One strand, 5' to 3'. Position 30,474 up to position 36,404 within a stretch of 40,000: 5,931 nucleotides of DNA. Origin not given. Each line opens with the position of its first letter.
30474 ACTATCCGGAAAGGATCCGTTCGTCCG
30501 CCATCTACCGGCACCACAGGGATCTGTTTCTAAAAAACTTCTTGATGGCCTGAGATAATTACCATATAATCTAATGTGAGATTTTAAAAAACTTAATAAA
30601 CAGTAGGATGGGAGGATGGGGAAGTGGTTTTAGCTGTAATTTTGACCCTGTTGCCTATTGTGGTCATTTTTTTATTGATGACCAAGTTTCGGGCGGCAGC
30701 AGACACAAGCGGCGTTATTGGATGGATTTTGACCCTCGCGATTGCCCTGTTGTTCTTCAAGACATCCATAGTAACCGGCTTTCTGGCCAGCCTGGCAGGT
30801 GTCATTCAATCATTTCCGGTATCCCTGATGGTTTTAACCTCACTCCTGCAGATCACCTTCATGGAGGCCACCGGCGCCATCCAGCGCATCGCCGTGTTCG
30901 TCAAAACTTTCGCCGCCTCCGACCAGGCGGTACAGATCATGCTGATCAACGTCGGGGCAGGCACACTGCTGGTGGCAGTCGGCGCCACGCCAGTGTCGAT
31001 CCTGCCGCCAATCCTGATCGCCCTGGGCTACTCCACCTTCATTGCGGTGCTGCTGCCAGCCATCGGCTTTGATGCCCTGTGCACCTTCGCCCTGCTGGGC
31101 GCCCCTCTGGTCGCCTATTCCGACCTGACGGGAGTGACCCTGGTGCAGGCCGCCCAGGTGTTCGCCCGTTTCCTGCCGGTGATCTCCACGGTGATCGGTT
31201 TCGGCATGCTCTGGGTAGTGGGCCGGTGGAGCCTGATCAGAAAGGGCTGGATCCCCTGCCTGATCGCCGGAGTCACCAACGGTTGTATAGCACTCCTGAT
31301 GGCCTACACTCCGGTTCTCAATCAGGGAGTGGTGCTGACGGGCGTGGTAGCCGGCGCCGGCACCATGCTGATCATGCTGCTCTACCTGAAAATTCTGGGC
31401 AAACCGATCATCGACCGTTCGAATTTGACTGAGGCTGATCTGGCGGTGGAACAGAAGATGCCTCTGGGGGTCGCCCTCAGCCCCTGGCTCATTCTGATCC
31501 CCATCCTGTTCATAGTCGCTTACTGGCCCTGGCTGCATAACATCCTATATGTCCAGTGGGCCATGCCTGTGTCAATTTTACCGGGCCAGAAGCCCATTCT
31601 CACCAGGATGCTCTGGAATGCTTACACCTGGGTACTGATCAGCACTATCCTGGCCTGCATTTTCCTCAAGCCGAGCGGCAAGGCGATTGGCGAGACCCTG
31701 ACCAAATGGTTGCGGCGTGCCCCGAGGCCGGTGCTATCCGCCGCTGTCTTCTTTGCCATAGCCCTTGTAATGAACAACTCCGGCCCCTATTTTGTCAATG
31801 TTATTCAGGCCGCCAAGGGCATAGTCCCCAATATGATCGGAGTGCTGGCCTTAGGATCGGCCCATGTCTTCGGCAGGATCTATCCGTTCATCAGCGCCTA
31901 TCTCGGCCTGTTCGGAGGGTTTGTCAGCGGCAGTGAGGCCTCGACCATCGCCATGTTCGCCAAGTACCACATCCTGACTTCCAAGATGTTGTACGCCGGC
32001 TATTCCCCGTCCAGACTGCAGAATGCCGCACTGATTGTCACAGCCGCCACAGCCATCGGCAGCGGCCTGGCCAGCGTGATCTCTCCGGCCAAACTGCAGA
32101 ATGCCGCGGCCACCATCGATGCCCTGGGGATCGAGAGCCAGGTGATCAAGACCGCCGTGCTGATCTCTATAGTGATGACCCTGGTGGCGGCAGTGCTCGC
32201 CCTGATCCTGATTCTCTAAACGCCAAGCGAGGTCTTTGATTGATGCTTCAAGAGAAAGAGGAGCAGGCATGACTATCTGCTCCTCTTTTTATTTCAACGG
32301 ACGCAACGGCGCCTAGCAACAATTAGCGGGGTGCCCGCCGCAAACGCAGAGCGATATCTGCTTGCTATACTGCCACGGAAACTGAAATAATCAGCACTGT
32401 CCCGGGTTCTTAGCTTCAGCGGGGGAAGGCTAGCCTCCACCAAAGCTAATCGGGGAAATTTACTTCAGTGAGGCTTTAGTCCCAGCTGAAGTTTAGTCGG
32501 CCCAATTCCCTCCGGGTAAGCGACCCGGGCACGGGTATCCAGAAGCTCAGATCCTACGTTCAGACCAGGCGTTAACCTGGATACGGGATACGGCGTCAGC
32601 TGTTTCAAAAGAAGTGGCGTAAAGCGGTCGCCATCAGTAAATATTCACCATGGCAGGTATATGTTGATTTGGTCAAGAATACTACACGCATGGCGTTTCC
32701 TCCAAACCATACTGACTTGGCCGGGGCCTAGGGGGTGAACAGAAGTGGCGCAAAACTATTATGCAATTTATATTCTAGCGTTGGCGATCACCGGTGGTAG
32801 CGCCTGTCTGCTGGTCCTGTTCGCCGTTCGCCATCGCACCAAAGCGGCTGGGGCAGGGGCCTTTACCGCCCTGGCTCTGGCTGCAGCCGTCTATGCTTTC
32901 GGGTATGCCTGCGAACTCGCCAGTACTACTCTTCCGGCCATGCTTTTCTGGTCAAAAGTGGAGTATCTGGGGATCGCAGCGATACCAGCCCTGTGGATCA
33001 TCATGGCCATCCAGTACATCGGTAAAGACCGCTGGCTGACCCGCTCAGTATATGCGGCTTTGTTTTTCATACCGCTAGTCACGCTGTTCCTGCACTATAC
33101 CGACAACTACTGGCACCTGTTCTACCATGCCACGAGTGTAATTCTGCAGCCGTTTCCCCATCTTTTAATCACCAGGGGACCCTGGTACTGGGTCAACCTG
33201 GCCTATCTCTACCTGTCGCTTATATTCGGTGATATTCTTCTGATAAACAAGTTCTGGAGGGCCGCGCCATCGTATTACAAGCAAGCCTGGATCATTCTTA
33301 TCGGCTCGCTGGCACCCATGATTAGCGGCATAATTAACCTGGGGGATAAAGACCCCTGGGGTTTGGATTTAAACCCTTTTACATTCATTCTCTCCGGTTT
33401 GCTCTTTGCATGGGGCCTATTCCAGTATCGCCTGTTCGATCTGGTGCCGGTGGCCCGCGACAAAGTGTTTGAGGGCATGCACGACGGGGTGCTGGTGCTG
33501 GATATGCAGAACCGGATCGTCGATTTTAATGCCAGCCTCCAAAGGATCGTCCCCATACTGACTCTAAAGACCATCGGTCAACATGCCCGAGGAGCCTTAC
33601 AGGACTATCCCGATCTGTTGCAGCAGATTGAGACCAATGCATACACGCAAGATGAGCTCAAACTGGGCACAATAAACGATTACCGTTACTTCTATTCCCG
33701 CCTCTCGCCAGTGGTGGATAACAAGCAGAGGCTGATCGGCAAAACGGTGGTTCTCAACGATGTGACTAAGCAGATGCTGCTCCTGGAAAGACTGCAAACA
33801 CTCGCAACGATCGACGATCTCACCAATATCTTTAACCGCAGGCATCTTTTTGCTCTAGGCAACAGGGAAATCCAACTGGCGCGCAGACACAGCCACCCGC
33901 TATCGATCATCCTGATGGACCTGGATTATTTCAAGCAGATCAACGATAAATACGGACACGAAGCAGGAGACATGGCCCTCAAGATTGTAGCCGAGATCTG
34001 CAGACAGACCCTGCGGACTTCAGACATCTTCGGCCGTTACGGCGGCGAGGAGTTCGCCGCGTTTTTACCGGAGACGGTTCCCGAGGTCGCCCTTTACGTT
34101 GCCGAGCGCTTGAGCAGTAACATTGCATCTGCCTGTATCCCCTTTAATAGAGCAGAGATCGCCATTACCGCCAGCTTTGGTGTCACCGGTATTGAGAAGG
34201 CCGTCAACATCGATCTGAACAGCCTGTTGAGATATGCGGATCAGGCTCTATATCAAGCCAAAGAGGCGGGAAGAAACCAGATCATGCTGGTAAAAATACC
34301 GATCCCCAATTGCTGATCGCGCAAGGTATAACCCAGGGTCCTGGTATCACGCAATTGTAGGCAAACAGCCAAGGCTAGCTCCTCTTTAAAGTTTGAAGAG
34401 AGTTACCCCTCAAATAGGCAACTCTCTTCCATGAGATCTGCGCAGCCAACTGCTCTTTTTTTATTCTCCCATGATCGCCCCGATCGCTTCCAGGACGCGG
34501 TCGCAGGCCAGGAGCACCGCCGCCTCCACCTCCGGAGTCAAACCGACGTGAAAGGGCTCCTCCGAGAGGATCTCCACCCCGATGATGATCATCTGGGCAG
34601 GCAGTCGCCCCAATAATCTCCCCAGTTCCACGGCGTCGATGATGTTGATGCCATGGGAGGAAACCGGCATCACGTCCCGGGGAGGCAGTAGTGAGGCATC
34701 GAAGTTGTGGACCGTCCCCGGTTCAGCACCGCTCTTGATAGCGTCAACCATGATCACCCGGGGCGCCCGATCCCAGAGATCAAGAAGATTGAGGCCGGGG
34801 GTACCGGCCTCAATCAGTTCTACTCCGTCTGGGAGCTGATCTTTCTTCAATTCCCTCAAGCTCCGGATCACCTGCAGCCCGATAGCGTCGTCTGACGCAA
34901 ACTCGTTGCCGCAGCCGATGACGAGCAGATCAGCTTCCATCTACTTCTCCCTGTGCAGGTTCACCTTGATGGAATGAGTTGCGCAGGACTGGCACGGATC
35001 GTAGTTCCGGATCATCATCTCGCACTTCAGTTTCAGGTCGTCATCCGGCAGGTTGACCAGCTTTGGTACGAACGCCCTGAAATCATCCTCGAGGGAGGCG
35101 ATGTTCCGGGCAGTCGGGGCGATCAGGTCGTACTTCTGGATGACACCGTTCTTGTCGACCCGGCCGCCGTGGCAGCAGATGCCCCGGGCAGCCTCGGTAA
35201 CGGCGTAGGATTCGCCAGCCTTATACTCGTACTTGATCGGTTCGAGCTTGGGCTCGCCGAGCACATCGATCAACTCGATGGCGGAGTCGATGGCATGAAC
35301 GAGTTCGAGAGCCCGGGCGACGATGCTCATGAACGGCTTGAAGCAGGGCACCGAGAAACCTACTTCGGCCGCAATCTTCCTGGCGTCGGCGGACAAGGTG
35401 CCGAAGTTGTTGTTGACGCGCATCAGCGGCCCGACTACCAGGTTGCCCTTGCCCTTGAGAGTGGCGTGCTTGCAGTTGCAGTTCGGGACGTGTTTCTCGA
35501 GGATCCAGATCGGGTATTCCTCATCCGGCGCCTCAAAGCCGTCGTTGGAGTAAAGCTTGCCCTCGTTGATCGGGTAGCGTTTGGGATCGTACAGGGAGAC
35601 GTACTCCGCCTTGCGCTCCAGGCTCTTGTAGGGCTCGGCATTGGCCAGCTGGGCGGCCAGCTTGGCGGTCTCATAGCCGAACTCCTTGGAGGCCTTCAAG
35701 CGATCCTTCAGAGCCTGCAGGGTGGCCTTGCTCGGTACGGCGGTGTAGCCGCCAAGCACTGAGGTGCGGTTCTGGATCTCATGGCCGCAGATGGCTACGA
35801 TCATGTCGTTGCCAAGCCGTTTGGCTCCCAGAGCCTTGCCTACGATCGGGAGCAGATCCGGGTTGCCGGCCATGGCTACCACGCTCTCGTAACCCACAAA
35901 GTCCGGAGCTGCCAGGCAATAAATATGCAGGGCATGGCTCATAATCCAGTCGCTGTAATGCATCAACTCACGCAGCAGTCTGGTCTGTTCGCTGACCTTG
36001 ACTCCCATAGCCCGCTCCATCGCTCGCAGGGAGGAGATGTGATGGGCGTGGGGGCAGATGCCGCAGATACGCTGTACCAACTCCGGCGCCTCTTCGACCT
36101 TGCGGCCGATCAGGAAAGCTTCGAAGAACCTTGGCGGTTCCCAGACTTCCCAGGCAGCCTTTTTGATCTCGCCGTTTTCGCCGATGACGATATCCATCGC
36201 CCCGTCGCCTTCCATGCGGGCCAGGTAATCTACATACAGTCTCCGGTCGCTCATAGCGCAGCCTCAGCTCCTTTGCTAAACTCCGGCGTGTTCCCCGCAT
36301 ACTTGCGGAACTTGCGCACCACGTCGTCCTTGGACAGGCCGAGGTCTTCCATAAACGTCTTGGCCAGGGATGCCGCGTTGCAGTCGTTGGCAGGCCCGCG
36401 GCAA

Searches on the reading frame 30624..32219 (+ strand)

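Call 70: search_protein_families(library=pfam, proteins=[window:30624-32219:+], max_evalue=0.00001)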
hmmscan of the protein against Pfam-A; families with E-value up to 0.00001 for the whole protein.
window:30624-32219:+ (531 aa): 1 family
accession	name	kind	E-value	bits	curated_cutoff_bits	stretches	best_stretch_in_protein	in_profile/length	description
PF02652.20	Lactate_perm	-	7.3e-40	137.7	27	1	4-528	2-521/522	L-lactate permease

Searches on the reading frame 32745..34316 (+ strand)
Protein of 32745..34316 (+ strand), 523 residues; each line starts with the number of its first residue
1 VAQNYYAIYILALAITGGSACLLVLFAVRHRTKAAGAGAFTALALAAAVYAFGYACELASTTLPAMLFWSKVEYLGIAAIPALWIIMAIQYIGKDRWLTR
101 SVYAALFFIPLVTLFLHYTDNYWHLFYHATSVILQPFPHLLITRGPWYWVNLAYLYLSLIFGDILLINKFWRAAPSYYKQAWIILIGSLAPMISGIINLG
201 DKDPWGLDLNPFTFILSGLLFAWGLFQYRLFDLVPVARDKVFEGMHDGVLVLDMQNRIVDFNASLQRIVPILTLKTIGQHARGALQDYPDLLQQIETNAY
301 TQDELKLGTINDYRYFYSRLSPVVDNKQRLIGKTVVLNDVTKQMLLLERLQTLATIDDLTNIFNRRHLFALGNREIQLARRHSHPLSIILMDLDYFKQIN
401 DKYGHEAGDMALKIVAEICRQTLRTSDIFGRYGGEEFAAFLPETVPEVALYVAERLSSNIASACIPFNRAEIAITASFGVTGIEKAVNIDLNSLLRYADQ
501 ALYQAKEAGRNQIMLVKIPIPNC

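Call 70: search_protein_families(library=pfam, proteins=[window:32745-34316:+], max_evalue=0.00001)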
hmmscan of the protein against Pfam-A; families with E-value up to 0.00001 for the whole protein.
window:32745-34316:+ (523 aa): 3 families
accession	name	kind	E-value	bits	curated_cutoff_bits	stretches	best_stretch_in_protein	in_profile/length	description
PF16927.11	HisKA_7TM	-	1.1e-64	218.8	28.6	1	15-235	4-224/224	N-terminal 7TM region of histidine kinase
PF00990.26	GGDEF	-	4.6e-44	150.5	23.8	1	354-512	1-161/161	Diguanylate cyclase, GGDEF domain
PF00989.32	PAS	-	8.7e-06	26.2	22.6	0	239-340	4-113/113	PAS fold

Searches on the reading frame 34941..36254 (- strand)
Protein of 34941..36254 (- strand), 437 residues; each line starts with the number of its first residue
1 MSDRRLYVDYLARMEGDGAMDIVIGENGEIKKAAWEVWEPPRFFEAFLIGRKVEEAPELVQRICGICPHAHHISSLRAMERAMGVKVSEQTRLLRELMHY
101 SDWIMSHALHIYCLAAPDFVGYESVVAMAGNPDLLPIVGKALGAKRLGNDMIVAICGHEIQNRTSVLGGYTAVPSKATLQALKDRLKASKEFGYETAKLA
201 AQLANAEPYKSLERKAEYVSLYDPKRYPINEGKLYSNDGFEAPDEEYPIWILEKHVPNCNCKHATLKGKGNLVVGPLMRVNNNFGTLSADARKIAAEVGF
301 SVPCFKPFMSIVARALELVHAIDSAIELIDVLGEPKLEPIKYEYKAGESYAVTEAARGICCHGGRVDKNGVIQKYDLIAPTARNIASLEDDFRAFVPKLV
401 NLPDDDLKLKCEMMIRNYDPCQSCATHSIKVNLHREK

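Call 70: search_protein_families(library=pfam, proteins=[window:34941-36254:-], max_evalue=0.00001)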
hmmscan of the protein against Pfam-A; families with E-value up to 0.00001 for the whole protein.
window:34941-36254:- (437 aa): 1 family
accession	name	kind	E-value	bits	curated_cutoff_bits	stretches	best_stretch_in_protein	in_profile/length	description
PF00374.24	NiFeSe_Hases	-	1.1e-31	110.8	25.8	2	42-126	1-85/508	Nickel-dependent hydrogenase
